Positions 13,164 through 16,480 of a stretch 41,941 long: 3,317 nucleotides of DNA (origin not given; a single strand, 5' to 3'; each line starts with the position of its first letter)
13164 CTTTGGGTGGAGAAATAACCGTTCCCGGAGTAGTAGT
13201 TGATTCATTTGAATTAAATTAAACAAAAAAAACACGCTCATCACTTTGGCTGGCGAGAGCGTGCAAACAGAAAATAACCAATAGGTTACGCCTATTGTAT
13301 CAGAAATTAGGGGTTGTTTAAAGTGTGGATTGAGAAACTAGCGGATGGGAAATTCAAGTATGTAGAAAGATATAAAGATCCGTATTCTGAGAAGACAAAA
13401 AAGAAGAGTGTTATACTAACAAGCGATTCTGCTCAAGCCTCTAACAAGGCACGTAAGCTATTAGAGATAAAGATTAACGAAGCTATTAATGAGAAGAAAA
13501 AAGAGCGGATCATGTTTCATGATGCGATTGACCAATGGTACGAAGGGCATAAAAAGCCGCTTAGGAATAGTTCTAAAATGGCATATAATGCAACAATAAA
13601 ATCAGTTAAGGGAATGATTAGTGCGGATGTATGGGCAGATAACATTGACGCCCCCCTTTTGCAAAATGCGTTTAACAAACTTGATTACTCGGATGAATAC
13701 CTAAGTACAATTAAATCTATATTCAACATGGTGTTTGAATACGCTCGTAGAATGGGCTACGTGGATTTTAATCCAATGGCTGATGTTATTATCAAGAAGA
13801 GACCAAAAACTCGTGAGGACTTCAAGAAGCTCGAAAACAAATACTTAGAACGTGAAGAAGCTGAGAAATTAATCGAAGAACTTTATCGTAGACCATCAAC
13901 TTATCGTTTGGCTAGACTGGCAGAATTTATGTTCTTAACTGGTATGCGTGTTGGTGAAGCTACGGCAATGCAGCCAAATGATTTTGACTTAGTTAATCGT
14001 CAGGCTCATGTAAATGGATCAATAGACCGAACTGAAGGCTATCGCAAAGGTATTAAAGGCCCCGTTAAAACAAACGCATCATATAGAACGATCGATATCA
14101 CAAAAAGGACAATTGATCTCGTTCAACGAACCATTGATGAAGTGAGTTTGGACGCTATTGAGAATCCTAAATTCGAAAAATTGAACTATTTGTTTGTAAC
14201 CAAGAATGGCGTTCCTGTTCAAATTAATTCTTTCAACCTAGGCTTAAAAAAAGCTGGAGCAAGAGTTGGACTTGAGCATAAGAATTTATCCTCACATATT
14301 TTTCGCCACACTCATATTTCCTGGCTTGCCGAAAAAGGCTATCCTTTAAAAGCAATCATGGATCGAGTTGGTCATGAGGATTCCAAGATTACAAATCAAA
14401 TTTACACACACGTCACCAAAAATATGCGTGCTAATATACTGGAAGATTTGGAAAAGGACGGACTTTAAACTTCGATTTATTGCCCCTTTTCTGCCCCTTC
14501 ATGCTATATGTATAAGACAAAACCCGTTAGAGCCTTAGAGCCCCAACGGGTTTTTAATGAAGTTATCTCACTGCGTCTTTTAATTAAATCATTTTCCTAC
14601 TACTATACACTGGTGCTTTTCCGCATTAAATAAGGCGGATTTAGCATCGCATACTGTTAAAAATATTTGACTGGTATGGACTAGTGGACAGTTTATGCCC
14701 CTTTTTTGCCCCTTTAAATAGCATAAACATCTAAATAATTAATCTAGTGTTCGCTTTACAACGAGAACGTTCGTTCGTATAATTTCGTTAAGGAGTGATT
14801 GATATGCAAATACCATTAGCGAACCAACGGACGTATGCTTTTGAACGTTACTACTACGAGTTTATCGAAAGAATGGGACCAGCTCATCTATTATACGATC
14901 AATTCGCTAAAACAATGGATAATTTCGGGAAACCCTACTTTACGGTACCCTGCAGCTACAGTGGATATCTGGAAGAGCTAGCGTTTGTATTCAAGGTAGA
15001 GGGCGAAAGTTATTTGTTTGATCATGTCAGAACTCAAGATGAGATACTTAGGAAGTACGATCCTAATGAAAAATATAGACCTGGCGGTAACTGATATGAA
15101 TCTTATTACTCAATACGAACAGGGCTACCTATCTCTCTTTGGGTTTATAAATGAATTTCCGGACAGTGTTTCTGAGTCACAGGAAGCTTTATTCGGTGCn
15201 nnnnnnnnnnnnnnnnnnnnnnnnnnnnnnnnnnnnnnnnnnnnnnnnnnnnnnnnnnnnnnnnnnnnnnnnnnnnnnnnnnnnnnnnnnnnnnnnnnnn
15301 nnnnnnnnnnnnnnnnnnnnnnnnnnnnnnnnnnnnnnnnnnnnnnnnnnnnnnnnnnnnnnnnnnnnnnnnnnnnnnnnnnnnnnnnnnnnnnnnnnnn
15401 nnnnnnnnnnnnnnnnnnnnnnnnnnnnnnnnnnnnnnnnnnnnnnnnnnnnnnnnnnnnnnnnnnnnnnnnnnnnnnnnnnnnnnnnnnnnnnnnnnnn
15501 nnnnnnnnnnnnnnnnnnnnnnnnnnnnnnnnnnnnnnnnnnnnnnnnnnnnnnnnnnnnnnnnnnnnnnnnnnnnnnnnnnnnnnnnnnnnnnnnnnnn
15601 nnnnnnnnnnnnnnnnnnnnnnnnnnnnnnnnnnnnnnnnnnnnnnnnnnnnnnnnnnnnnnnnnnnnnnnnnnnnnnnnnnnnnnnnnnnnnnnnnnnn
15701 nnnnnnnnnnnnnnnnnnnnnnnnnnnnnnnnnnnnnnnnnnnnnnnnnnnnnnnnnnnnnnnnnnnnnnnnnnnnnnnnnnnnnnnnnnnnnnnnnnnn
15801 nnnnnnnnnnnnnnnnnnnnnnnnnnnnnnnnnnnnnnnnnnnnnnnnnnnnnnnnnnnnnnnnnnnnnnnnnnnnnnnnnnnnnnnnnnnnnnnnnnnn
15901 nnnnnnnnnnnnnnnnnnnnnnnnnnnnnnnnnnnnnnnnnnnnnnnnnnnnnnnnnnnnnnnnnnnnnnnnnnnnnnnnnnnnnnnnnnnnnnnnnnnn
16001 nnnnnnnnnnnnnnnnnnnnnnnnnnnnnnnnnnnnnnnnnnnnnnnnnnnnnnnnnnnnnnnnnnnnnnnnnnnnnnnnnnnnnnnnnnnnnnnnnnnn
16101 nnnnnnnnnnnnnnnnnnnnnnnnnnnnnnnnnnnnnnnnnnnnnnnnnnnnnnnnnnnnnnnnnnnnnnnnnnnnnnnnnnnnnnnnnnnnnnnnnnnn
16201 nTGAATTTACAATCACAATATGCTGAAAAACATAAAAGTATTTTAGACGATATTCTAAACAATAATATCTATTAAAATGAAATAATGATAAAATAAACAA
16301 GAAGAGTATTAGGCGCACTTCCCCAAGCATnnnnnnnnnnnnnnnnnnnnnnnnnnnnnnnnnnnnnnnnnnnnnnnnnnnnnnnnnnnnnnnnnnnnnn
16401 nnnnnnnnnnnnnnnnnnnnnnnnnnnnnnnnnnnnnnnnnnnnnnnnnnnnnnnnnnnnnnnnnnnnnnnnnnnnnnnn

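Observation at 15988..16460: Two long tandem plus-strand repeats (267-bp period) each with an extended -10-like box, a conserved 15-bp-stem hairpin and a terminator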

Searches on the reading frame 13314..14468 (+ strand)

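Call 12: search_protein_families(library=pfam, proteins=[window:13314-14468:+], max_evalue=0.01)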
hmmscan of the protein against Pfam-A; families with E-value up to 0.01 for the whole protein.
window:13314-14468:+ (384 aa): 2 families
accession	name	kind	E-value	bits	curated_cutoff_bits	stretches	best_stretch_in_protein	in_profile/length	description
PF00589.27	Phage_integrase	-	2.9e-30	105.7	27.1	1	176-370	1-171/172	Phage integrase family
PF13102.12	Phage_int_SAM_5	-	0.0077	17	22.3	0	68-156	2-94/98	Phage integrase SAM-like domain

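Call 13: search_protein_families(library=phrogs, proteins=[window:13314-14468:+], max_evalue=0.01)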
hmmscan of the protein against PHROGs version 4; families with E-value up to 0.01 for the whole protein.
window:13314-14468:+ (384 aa): 5 families
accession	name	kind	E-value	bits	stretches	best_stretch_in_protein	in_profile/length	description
phrog_1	-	integration and excision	1.7e-72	246.6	1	6-380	116-448/611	integrase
phrog_216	-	integration and excision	7.9e-38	131.2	1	134-379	19-236/301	integrase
phrog_7685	-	integration and excision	3.2e-20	73.7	1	249-380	120-236/240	integrase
phrog_37757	-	unknown function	3.7e-15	56.8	1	4-55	1-56/58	-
phrog_25190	-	integration and excision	0.004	18.5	0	304-381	28-103/109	integrase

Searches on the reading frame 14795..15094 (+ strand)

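Call 12: search_protein_families(library=pfam, proteins=[window:14795-15094:+], max_evalue=0.01)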
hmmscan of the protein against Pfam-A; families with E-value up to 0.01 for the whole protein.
window:14795-15094:+ (99 aa): 1 family
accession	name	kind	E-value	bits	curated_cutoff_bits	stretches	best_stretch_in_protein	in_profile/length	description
PF19385.4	DUF5960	-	6.5e-09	36.5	24.1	1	5-71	2-68/83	Family of unknown function (DUF5960)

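Call 13: search_protein_families(library=phrogs, proteins=[window:14795-15094:+], max_evalue=0.01)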
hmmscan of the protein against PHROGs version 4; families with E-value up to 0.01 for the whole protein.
window:14795-15094:+ (99 aa): 0 families

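Call 43: search_protein_families(library=padloc, proteins=[window:14795-15094:+], max_evalue=0.01)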
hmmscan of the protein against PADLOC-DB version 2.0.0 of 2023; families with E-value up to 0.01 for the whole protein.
window:14795-15094:+ (99 aa): 0 families

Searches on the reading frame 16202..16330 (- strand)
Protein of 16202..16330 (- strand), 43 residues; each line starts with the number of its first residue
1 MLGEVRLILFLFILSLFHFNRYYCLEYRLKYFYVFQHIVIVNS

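Call 44: search_protein_families(library=pfam, proteins=[window:16202-16330:-], max_evalue=10)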
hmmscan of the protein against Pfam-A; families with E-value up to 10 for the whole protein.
seq(43 aa): 0 families
